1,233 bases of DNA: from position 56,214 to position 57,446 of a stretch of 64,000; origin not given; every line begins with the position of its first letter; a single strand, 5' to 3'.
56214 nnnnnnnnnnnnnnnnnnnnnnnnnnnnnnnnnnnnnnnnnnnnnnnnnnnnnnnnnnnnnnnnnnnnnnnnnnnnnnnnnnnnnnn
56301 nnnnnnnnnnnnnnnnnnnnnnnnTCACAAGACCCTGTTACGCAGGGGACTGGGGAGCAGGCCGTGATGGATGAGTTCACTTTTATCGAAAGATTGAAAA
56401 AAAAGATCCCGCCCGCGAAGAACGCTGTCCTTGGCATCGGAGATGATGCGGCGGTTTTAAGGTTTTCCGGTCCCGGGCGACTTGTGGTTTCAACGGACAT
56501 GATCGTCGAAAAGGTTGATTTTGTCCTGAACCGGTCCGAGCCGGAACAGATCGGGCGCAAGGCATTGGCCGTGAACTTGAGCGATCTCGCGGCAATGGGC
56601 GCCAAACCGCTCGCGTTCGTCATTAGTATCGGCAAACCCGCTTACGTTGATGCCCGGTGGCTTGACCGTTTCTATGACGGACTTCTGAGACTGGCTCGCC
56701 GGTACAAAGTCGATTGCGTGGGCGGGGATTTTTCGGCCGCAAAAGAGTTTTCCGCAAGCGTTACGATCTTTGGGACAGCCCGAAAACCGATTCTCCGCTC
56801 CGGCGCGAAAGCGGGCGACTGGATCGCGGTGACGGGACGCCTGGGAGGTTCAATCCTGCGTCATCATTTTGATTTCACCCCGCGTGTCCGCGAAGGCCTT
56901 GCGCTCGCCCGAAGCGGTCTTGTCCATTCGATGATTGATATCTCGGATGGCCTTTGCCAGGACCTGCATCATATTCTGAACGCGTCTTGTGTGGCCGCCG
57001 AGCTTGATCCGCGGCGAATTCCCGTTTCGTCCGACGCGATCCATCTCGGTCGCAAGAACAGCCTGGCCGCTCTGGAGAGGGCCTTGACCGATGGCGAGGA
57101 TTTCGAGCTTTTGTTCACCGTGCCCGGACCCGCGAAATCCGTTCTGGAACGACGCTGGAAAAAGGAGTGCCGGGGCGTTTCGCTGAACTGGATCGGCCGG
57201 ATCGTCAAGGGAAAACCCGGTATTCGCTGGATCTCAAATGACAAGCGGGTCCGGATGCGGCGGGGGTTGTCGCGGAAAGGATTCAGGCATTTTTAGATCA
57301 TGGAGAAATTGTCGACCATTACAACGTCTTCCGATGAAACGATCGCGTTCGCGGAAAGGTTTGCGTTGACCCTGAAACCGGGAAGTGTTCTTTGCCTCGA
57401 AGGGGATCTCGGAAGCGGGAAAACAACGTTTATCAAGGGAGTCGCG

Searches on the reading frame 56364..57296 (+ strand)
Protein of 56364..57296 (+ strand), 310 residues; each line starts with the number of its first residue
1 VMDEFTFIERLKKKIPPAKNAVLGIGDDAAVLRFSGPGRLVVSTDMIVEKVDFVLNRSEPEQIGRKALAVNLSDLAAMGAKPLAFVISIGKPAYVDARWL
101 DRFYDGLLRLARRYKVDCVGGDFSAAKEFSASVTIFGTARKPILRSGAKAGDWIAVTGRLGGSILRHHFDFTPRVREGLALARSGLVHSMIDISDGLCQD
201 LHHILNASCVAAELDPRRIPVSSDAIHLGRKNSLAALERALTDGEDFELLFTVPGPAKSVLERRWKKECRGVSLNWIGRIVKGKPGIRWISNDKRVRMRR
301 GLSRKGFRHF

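Call 54: search_protein_families(library=ncbifam, proteins=[window:56364-57296:+], max_evalue=0.00001)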
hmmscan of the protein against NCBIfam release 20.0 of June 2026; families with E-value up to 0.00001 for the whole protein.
window:56364-57296:+ (310 aa): 12 families
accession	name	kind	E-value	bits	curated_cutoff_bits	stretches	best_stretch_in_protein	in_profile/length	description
TIGR01379.1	thiL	equivalog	7.3e-85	284.8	184.15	2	3-164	1-163/320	thiamine-phosphate kinase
NF004351.0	PRK05731.1-4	equivalog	3.5e-60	203.8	324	1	3-255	15-283/321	thiamine-phosphate kinase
NF004350.0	PRK05731.1-1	equivalog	4e-57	193.6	441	2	2-163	3-164/325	thiamine-phosphate kinase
NF004353.0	PRK05731.2-2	equivalog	6.2e-54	183.2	301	1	24-310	17-302/311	thiamine-phosphate kinase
NF004354.0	PRK05731.2-3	equivalog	7.9e-38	130.4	204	1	6-284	6-263/273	thiamine-phosphate kinase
TIGR00476.1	selD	equivalog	2.8e-17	62.9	125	1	17-231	36-263/311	selenide, water dikinase SelD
TIGR04049.1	AIR_rel_sll0787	hypoth_equivalog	4.7e-16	58.8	321.3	1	21-223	38-245/318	sll0787 family AIR synthase-like protein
TIGR04050.1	MSMEG_0567_Cter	hypoth_equivalog_domain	8.9e-14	51.6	312.2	1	26-166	33-163/296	MSMEG_0567/sll0787 family protein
TIGR03267.1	methan_mark_2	hypoth_equivalog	1.4e-11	44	365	1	19-220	37-247/323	methanogenesis marker 2 protein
TIGR02124.1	hypE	equivalog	1.2e-07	31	251.6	1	18-162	25-171/332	hydrogenase expression/formation protein HypE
NF002098.0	PRK00943.1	equivalog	2.5e-06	26.6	299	0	26-165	49-185/347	selenide, water dikinase SelD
NF010705.0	PRK14105.1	equivalog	3.3e-06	26.2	291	1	18-162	39-179/345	selenide, water dikinase SelD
